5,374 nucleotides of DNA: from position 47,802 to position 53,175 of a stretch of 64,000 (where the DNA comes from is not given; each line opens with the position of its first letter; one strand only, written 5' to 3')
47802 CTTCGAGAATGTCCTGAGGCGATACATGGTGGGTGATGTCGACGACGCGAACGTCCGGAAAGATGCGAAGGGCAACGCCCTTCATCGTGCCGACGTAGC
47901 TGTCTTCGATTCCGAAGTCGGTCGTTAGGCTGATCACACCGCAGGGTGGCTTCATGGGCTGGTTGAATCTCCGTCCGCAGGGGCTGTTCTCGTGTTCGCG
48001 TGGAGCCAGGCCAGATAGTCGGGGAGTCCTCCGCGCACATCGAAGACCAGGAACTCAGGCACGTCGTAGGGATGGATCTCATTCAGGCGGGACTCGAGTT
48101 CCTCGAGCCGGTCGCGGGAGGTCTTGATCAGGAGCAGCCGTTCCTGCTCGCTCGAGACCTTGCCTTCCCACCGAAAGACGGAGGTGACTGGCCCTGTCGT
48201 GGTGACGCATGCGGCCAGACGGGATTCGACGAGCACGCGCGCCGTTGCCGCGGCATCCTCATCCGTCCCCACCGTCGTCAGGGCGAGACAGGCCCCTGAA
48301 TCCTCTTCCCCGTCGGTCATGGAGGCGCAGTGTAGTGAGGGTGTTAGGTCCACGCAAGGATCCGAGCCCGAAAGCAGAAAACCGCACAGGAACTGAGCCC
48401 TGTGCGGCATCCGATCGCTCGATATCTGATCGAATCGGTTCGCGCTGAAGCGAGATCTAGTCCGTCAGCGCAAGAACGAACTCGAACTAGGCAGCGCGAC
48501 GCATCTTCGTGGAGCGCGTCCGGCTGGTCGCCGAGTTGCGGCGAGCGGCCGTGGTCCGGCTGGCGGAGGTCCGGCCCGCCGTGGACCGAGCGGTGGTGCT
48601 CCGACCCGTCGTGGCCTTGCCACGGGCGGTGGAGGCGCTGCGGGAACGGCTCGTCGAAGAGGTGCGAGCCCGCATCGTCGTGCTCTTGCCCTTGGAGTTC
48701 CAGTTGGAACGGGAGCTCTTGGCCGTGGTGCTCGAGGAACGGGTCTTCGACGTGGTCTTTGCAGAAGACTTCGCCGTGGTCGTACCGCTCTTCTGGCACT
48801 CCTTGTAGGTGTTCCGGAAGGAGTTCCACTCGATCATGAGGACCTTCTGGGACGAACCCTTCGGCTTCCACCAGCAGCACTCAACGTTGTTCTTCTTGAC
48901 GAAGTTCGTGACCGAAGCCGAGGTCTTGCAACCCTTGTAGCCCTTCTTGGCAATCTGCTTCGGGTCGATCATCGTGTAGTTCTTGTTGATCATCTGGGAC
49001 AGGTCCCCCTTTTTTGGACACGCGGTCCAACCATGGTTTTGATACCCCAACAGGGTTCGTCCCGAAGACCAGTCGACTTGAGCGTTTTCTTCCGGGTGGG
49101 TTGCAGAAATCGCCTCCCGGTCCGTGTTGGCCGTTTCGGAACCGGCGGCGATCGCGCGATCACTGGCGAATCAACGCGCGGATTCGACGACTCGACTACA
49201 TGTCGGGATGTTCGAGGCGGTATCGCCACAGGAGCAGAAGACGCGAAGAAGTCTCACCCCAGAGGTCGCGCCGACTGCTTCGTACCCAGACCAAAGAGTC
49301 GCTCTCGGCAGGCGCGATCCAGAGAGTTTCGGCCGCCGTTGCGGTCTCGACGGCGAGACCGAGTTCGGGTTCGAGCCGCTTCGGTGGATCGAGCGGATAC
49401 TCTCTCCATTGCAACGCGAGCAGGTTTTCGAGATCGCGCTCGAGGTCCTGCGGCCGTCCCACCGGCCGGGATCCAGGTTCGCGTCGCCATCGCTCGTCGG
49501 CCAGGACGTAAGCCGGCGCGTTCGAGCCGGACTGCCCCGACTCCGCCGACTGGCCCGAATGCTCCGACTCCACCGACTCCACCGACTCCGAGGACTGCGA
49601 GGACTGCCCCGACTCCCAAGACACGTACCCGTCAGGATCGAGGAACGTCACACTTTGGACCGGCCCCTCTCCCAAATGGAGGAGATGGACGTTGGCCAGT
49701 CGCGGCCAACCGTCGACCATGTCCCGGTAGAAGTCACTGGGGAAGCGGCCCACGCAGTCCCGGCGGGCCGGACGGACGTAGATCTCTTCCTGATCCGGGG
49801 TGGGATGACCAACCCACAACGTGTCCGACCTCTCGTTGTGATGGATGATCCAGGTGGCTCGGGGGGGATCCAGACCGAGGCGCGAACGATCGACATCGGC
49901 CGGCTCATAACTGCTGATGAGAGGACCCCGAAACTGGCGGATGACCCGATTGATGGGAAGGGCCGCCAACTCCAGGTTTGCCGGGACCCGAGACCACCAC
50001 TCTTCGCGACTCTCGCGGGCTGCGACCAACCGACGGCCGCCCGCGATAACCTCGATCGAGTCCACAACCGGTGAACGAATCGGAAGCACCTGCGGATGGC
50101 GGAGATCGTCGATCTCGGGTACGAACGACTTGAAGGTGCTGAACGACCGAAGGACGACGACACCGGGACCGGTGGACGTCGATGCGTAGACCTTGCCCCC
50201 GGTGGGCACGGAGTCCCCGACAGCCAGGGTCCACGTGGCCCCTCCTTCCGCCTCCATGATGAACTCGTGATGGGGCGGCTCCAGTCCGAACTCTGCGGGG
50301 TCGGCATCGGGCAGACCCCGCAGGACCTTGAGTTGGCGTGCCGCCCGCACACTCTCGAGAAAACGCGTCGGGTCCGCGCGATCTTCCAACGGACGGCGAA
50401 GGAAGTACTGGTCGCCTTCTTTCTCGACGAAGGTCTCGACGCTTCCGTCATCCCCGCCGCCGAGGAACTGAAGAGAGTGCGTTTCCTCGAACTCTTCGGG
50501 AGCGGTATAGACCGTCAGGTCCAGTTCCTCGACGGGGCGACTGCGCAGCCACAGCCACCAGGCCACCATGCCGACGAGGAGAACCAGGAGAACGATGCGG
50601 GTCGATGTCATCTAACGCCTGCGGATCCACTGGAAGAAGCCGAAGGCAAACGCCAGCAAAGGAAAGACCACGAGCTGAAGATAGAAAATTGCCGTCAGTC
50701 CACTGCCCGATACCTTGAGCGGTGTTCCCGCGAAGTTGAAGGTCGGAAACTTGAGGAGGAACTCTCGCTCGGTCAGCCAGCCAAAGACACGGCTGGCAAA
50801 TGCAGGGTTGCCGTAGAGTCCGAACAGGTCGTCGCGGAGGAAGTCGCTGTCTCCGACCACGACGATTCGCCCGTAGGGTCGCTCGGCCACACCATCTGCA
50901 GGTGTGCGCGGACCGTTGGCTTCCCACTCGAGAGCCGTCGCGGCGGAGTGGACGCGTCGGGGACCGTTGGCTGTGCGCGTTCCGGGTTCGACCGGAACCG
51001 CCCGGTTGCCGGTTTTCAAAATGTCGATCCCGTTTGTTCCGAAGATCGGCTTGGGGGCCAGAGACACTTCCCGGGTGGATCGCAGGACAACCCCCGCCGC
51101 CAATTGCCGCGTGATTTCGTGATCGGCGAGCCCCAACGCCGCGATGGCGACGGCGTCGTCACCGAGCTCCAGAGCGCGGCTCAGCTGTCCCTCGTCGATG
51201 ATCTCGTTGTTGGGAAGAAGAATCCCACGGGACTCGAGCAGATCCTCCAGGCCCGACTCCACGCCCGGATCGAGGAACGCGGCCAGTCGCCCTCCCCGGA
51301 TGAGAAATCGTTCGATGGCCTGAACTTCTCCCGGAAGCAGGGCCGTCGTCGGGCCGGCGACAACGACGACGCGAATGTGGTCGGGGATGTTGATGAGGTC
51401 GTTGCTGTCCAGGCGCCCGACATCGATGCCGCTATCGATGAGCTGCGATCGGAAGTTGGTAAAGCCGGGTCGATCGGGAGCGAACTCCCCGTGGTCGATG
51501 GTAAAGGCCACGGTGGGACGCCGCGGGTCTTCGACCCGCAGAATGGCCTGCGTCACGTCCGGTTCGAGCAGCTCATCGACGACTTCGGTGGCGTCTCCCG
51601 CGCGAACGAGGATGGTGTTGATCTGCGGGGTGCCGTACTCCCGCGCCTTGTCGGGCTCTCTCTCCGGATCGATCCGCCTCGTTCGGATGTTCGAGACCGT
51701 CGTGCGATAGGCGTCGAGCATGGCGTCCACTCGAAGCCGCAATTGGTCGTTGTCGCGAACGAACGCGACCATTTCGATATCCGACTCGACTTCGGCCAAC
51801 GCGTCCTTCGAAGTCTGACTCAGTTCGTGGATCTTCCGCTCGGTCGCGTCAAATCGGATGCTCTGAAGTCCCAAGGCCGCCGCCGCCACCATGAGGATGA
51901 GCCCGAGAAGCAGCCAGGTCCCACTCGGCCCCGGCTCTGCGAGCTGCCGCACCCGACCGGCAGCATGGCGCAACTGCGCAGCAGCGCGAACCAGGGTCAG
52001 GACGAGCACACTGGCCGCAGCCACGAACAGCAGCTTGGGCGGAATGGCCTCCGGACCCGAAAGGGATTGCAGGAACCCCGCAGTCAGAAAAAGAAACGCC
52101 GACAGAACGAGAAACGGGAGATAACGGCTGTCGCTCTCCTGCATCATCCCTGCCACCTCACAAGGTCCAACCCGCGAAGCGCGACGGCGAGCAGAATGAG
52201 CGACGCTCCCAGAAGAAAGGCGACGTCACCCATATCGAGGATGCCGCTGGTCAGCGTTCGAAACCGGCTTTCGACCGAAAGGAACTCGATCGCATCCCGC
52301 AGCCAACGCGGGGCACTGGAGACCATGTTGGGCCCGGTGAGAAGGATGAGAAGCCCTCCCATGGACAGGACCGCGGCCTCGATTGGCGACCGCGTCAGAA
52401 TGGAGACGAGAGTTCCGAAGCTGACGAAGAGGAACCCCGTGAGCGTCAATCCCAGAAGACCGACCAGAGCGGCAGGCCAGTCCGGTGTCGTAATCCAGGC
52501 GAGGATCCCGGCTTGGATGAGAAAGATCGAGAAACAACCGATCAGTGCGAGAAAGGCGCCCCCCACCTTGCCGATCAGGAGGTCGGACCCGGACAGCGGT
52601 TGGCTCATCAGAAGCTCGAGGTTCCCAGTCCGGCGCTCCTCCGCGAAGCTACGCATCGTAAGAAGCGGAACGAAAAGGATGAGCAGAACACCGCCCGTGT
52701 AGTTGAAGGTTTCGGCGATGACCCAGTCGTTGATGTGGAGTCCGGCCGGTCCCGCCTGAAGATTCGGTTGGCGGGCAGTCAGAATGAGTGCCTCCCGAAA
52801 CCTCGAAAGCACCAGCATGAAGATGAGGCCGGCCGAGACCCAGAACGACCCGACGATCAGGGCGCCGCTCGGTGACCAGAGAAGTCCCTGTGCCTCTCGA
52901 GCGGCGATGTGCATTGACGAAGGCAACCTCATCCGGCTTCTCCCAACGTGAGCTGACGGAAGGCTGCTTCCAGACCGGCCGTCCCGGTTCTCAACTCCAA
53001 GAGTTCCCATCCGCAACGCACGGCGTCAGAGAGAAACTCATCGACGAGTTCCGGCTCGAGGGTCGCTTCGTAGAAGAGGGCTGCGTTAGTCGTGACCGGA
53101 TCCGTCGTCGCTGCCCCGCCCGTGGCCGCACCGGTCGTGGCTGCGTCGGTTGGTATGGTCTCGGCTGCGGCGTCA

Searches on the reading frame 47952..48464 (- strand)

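Call 32: search_protein_families(library=pfam, proteins=[window:47952-48464:-], max_evalue=0.001)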
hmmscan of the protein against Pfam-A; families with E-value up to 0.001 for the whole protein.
window:47952-48464:- (170 aa): 1 family
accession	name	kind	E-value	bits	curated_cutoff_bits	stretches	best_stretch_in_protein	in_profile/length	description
PF03091.20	CutA1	-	2.5e-32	111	22.4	1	60-156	2-98/99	CutA1 divalent ion tolerance protein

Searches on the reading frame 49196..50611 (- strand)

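Call 32: search_protein_families(library=pfam, proteins=[window:49196-50611:-], max_evalue=0.001)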
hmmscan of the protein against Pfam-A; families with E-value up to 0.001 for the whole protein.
window:49196-50611:- (471 aa): 1 family
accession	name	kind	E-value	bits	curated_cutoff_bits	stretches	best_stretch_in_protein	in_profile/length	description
PF14238.11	DUF4340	-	2.4e-18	67.4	25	2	82-214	17-146/183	Domain of unknown function (DUF4340)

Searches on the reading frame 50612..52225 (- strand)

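Call 32: search_protein_families(library=pfam, proteins=[window:50612-52225:-], max_evalue=0.001)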
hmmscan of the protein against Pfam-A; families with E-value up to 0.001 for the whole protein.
window:50612-52225:- (537 aa): 3 families
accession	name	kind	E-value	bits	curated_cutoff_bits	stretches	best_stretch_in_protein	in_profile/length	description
PF09822.16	ABC_transp_aux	-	1.1e-20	74.6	34.7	1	236-468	1-271/288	ABC-type uncharacterized transport system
PF23357.1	DUF7088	-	1.6e-08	35.1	27.8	1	129-208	1-89/105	Domain of unknown function (DUF7088)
PF14258.12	DUF4350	-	4.2e-05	24.3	30.4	1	249-479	3-179/181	Domain of unknown function (DUF4350)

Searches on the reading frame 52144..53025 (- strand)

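Call 32: search_protein_families(library=pfam, proteins=[window:52144-53025:-], max_evalue=0.001)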
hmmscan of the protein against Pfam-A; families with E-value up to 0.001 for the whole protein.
window:52144-53025:- (293 aa): 4 families
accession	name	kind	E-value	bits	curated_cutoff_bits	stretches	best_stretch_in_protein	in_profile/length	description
PF12679.13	ABC2_membrane_2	-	7e-16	58.7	27.2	1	62-283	25-275/283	ABC-2 family transporter protein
PF12698.13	ABC2_membrane_3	-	2.7e-10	40.3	31.6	1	113-259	170-319/347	ABC-2 family transporter protein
PF01061.29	ABC2_membrane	-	0.00012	22.1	26.9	1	107-230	52-176/211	ABC-2 type transporter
PF12730.13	ABC2_membrane_4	-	0.00023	21.6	27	1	90-211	35-158/179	ABC-2 family transporter protein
